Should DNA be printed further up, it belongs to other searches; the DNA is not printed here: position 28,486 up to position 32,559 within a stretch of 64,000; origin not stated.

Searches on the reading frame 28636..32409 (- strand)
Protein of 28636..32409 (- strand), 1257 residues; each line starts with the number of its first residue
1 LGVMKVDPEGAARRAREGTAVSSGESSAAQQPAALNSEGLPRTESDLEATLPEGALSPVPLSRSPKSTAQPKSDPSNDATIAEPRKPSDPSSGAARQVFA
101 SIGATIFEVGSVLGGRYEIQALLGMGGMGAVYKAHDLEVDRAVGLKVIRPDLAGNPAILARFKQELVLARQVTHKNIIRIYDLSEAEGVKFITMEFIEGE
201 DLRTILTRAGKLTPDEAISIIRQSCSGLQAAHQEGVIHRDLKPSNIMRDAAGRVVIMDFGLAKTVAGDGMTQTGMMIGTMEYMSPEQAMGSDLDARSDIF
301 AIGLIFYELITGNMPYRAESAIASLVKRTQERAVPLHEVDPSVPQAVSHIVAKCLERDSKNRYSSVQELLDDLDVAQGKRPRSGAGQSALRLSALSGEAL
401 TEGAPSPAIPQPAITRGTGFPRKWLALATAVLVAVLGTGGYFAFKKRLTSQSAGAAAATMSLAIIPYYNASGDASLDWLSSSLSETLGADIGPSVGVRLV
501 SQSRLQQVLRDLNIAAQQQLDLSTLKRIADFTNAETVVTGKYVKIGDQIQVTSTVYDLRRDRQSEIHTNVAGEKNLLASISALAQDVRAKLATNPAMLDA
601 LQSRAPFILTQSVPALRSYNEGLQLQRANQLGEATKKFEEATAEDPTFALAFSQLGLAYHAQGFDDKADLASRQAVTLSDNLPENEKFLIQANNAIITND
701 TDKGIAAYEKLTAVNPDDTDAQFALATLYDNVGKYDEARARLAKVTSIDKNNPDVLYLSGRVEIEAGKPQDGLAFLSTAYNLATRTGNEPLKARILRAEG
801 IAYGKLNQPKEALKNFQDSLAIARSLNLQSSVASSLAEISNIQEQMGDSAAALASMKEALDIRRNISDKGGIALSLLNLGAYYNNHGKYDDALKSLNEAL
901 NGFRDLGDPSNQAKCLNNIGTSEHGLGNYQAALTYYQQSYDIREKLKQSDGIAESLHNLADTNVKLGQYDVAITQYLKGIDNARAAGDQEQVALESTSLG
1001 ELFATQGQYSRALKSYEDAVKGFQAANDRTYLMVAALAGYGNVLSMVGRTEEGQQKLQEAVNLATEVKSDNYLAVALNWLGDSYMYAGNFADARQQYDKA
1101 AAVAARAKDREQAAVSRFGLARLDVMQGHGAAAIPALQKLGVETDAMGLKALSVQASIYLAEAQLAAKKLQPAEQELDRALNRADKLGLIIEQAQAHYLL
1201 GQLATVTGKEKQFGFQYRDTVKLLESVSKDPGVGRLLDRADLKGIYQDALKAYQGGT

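Call 89: search_protein_families(library=pfam, proteins=[window:28636-32409:-], max_evalue=0.00001)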
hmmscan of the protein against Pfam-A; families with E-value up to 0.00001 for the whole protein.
window:28636-32409:- (1257 aa): 20 families
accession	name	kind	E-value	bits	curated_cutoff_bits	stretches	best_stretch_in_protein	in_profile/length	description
PF13424.12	TPR_12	-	9.8e-51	170.3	30.1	5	916-984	6-76/77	Tetratricopeptide repeat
PF00069.31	Pkinase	-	3.7e-50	171.2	31.7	1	117-369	1-257/263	Protein kinase domain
PF07714.23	PK_Tyr_Ser-Thr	-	5.2e-33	114.9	23.1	1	119-364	3-250/258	Protein tyrosine and serine/threonine kinase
PF07719.23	TPR_2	-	3.4e-31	105.2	27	0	1075-1102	2-29/34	Tetratricopeptide repeat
PF13374.12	TPR_10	-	1.3e-22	79.5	27.5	0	913-946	2-35/42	Tetratricopeptide repeat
PF13181.12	TPR_8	-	9.7e-21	72.6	25.7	0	953-981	1-29/34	Tetratricopeptide repeat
PF00515.34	TPR_1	-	2.5e-17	62.3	27.8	0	913-939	1-27/34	Tetratricopeptide repeat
PF13432.12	TPR_16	-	2.4e-15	57.1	32.7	0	698-743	10-55/65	Tetratricopeptide repeat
PF13431.12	TPR_17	-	7.1e-15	54.4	24.4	0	707-740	1-34/34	Tetratricopeptide repeat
PF13414.12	TPR_11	-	1e-14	54.4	26.8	0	629-663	8-42/42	TPR repeat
PF14559.12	TPR_19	-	1.6e-14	54.4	25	1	699-758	5-64/68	Tetratricopeptide repeat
PF12862.13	ANAPC5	-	1.4e-13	51.1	23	0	1047-1080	51-84/91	Anaphase-promoting complex subunit 5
PF13428.12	TPR_14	-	1.4e-12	47.4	23.5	0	720-761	2-43/44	Tetratricopeptide repeat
PF13176.12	TPR_7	-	3.2e-12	45.9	27.9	0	998-1018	4-24/36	Tetratricopeptide repeat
PF17874.7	TPR_MalT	-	9.1e-12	45.3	45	1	957-1211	44-297/336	MalT-like TPR region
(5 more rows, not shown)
